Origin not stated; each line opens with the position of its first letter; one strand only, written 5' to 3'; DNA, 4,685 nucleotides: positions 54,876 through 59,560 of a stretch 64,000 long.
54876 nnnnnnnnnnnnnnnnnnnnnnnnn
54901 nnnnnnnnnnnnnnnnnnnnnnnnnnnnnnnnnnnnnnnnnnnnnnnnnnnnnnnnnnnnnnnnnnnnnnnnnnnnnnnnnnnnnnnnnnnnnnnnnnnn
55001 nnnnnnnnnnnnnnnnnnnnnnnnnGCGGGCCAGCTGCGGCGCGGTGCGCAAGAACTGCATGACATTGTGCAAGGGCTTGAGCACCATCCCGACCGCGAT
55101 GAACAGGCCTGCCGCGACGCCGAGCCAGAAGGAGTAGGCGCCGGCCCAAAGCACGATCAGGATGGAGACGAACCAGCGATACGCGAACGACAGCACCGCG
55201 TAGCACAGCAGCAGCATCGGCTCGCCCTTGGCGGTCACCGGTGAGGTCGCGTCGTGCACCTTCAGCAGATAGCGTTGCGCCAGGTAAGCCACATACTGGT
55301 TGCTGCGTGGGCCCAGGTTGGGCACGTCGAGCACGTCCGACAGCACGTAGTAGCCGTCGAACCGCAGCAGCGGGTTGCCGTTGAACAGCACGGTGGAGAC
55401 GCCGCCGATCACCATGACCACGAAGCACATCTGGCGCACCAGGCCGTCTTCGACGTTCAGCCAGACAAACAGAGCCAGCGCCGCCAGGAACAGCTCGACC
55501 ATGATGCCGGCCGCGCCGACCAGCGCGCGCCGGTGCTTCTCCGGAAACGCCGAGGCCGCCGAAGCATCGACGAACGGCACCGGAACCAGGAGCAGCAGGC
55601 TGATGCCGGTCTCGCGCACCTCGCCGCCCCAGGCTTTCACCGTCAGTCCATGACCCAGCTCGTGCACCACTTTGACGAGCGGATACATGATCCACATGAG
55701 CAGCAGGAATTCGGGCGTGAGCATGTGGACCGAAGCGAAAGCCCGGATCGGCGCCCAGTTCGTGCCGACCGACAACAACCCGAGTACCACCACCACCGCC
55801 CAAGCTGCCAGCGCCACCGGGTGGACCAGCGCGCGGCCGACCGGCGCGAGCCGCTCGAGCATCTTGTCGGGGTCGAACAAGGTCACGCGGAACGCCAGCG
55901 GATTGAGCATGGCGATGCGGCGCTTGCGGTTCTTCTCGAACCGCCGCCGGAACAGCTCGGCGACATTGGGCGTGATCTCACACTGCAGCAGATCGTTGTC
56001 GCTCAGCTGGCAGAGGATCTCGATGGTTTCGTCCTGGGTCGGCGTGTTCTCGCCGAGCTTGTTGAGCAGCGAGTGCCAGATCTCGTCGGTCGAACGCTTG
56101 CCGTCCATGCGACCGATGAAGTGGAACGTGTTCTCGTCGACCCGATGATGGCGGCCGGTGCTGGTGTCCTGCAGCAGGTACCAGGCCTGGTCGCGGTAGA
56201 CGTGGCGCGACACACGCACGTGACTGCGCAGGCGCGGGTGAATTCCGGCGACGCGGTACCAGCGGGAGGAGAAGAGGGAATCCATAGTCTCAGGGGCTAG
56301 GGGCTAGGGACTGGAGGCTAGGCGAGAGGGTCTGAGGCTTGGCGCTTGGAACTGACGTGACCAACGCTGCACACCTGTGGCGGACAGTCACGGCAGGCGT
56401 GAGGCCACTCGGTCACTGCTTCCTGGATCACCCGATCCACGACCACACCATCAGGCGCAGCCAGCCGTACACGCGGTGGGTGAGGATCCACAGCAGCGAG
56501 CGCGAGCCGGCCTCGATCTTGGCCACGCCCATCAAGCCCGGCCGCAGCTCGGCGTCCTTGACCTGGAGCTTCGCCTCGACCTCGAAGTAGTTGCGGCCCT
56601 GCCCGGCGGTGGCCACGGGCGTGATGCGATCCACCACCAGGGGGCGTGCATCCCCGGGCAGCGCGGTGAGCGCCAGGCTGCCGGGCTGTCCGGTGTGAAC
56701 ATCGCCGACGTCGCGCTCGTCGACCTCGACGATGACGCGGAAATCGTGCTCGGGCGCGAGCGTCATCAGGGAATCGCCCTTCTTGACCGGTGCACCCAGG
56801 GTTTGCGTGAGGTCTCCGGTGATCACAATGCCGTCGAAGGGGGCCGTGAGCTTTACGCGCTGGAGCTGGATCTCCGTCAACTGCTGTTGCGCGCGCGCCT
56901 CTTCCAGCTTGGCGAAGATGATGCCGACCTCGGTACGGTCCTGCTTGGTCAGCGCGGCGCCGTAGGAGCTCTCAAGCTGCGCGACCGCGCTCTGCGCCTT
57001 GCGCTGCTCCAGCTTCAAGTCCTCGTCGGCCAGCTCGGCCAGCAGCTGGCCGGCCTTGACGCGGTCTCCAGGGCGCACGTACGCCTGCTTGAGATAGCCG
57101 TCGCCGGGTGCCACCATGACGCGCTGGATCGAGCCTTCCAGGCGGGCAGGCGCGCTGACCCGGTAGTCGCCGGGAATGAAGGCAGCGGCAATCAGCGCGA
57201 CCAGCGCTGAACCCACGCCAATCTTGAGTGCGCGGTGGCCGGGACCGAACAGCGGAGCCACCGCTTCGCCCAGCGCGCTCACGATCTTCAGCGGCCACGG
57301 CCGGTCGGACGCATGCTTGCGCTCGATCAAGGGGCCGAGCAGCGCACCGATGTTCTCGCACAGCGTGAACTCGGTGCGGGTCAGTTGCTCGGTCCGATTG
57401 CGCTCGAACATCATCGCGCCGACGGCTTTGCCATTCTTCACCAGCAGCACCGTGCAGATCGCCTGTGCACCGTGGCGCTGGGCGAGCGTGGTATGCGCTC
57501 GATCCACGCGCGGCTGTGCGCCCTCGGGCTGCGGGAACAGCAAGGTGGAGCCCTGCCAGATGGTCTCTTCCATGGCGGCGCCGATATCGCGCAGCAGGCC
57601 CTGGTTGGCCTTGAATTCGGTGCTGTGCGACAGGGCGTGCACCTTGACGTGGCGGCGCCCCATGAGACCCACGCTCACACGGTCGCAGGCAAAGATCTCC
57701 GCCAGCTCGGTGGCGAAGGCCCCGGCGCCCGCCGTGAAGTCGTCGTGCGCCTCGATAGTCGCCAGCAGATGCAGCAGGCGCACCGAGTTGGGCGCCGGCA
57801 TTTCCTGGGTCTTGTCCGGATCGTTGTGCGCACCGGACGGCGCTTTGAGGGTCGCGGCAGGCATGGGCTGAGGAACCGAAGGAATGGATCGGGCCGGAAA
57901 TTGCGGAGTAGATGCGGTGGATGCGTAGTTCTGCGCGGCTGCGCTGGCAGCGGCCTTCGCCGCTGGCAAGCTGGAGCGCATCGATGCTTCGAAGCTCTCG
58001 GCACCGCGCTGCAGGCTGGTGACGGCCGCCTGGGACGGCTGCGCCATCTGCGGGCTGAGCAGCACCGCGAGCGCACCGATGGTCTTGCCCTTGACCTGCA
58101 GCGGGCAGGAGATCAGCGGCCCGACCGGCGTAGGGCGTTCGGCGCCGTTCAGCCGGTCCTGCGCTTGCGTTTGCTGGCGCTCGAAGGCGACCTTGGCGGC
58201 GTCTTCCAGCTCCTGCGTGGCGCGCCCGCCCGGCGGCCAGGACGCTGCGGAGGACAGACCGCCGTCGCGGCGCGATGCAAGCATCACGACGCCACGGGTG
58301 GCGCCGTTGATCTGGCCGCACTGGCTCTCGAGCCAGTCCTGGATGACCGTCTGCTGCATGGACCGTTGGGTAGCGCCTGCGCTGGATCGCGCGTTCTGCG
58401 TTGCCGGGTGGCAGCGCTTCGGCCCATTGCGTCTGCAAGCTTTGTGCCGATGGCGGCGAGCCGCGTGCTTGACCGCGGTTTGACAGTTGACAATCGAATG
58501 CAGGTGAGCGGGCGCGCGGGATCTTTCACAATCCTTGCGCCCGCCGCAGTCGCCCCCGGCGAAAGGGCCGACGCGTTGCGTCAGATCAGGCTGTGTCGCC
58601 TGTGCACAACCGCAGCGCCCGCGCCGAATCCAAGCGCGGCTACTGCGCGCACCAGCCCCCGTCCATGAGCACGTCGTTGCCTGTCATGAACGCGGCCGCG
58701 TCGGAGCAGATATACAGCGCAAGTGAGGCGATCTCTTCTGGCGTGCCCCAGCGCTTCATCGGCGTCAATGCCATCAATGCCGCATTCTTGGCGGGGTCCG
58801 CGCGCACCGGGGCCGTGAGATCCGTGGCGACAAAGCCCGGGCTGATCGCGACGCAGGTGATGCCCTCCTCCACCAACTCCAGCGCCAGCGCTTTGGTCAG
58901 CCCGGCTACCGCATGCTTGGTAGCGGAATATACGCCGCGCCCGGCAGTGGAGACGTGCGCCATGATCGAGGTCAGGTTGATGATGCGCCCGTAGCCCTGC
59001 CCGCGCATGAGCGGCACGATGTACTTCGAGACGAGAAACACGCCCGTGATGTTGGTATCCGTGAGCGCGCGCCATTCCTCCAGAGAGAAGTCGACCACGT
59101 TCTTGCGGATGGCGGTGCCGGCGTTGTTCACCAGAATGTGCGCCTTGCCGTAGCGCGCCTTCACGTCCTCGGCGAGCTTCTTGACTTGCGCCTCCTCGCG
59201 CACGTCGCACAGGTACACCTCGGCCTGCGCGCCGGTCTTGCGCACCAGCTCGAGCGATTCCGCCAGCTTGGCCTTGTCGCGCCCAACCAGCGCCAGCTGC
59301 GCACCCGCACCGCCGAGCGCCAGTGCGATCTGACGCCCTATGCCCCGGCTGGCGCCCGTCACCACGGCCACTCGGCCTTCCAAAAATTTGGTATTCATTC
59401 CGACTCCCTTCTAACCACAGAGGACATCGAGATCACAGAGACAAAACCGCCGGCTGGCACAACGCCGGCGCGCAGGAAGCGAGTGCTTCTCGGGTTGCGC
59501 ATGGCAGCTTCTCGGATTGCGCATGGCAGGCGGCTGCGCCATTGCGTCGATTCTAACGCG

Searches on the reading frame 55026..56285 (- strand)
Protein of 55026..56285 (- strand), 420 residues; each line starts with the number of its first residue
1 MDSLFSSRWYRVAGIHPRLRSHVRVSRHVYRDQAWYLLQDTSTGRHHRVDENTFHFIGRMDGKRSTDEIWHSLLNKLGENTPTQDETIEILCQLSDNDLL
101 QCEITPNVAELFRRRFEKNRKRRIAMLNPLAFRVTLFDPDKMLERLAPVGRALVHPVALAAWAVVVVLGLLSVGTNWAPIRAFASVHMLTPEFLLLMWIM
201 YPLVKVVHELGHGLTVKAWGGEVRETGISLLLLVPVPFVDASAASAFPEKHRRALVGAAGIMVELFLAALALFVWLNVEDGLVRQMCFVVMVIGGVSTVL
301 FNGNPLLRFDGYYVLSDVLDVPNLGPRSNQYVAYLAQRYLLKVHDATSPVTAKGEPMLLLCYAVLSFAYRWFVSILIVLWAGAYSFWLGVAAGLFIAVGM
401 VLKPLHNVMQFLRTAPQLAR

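Call 82: search_protein_representatives(protein=window:55026-56285:-)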
Query: 420 residues. Proteins with E-value up to 0.001 (for the whole library): 10518; up to 1e-10: 6828; up to 1e-30: 2905. The best 150 are listed.
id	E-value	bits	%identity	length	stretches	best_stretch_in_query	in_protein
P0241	5.0e-143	493.4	81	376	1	60-326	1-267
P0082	2.0e-139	481.6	51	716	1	2-419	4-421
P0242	1.0e-131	456.1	51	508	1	2-419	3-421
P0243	7.2e-129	446.8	93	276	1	1-207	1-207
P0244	1.6e-123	429.2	49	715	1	6-414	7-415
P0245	6.4e-120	417.3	47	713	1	4-418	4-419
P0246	4.0e-119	414.7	47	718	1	2-419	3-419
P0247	5.5e-119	414.2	46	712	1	2-415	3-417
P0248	1.8e-118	412.5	47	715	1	3-418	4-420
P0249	5.1e-118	411.0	48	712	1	3-415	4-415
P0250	5.8e-118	410.8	47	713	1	3-418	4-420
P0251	1.1e-117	409.9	47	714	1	2-419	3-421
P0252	1.5e-117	409.5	46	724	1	3-418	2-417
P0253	5.2e-117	407.7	47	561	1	2-419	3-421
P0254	2.3e-116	405.6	46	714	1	6-420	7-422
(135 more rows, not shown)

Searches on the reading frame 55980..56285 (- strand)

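Call 37: search_protein_families(library=pfam, proteins=[window:55980-56285:-], max_evalue=10)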
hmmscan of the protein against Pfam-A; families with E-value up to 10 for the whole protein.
window:55980-56285:- (102 aa): 2 families
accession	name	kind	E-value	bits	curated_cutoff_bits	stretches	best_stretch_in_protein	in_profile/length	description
PF11080.13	GhoS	-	0.039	14.4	21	1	24-91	25-86/94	Endoribonuclease GhoS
PF09548.15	Spore_III_AB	-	0.17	12.3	32.5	1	56-96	73-115/170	Stage III sporulation protein AB (spore_III_AB)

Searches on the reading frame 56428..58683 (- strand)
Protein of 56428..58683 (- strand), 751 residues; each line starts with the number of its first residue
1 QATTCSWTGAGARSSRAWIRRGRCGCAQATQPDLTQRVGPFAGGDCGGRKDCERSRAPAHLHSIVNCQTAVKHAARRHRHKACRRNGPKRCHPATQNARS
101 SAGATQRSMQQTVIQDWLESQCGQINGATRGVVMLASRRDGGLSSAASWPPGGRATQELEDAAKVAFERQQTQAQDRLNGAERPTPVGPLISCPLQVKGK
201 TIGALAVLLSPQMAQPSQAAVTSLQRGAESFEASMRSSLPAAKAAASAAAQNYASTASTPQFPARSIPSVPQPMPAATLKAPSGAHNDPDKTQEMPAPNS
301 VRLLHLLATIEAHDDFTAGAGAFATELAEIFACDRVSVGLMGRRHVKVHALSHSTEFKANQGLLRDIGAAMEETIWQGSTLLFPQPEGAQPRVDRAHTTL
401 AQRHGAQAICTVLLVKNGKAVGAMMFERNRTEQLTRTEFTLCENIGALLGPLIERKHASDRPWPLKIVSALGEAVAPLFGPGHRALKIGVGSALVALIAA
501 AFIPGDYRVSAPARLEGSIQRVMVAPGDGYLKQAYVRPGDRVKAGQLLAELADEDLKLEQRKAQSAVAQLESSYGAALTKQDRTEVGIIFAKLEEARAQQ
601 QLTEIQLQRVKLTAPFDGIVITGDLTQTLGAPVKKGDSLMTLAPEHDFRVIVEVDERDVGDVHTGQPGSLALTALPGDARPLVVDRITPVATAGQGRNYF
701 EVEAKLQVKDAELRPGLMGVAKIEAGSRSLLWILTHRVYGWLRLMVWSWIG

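Call 5: search_protein_families(library=pfam, proteins=[window:56428-58683:-], max_evalue=0.001)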
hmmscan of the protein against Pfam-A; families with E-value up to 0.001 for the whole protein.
window:56428-58683:- (751 aa): 6 families
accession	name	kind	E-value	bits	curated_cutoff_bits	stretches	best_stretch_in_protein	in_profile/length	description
PF13437.12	HlyD_3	-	1e-18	68.4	22.2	1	612-716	2-106/106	HlyD family secretion protein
PF16576.10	HlyD_D23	-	1.4e-15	57.6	30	1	525-717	24-212/214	Barrel-sandwich domain of CusB or HlyD membrane-fusion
PF01590.32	GAF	-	2.6e-10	41.4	22.4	1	324-449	10-129/133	GAF domain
PF13492.12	GAF_3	-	5.8e-09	36.9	27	1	324-455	10-129/129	GAF domain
PF13533.13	Biotin_lipoyl_2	-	1e-05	25.7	29.8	0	528-551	8-31/32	Biotin-lipoyl like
PF13185.12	GAF_2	-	0.00012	22.7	28.6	0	373-454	59-136/136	GAF domain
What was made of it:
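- Checked: GAF-HlyD, 56428-58359 (call 5).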

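Call 7: search_protein_families(library=ncbifam, proteins=[window:56428-58683:-], max_evalue=0.001)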
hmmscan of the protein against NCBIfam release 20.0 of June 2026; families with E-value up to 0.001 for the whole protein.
window:56428-58683:- (751 aa): 10 families
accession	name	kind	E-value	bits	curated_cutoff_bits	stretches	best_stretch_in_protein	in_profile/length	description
TIGR01730.1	RND_mfp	subfamily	9.4e-26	90.5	94.9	1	508-729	14-250/322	efflux RND transporter periplasmic adaptor subunit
TIGR01843.1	type_I_hlyD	subfamily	2.4e-21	76.2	208.65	2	591-734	252-407/422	HlyD family type I secretion periplasmic adaptor subunit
TIGR02971.1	heterocyst_DevB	subfamily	1.3e-15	57.6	129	2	558-683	151-275/327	ABC exporter membrane fusion protein, DevB family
TIGR00998.1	8a0101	subfamily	3.8e-12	45.8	390.8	1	598-676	191-269/334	EmrA/EmrK family multidrug efflux transporter periplasmic adaptor subunit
TIGR00999.1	8a0102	subfamily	4e-11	42.5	319.3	1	584-723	63-201/271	CzcB/NccB family metal efflux transporter periplasmic adaptor subunit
NF002939.0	PRK03598.1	equivalog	2.4e-06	27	393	1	590-667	185-260/332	secretion protein HlyD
NF007785.0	PRK10476.1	equivalog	3.6e-06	26.1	376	1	559-668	160-265/347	multidrug transporter subunit MdtN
NF008606.0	PRK11578.1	equivalog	1.2e-05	24.7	342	0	579-676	153-251/371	macrolide transporter subunit MacA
NF011715.0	PRK15136.1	equivalog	0.00014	20.6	563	0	561-670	161-274/390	multidrug efflux MFS transporter periplasmic adaptor subunit EmrA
TIGR03794.1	NHLM_micro_HlyD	equivalog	0.00029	19.8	156.2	0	523-573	61-111/421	NHLP bacteriocin system secretion protein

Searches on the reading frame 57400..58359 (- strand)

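Call 37: search_protein_families(library=pfam, proteins=[window:57400-58359:-], max_evalue=10)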
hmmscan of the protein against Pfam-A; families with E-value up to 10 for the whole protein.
window:57400-58359:- (320 aa): 4 families
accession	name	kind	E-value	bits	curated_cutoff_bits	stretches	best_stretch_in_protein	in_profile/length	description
PF01590.32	GAF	-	2.7e-09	38.1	22.4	2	216-319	10-108/133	GAF domain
PF13492.12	GAF_3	-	1e-05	26.4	27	2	15-99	14-100/129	GAF domain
PF13185.12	GAF_2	-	0.0088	16.7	28.6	1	65-116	74-124/136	GAF domain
PF04739.20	AMPKBI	-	0.092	13.2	24.3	1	159-201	5-44/71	5'-AMP-activated protein kinase beta subunit, interaction domain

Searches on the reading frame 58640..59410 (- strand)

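Call 15: search_protein_families(library=pfam, proteins=[window:58640-59410:-], max_evalue=0.0001)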
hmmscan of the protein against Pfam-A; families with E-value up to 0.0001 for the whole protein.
window:58640-59410:- (256 aa): 3 families
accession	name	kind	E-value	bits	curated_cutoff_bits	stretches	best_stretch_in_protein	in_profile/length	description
PF13561.12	adh_short_C2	-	2.1e-65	221.1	27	1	19-253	1-235/236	Enoyl-(Acyl carrier protein) reductase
PF00106.31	adh_short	-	1.5e-56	191.5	26.6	1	13-205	1-193/195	short chain dehydrogenase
PF08659.16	KR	-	6.4e-14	52.7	22.6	1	16-191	4-175/180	KR domain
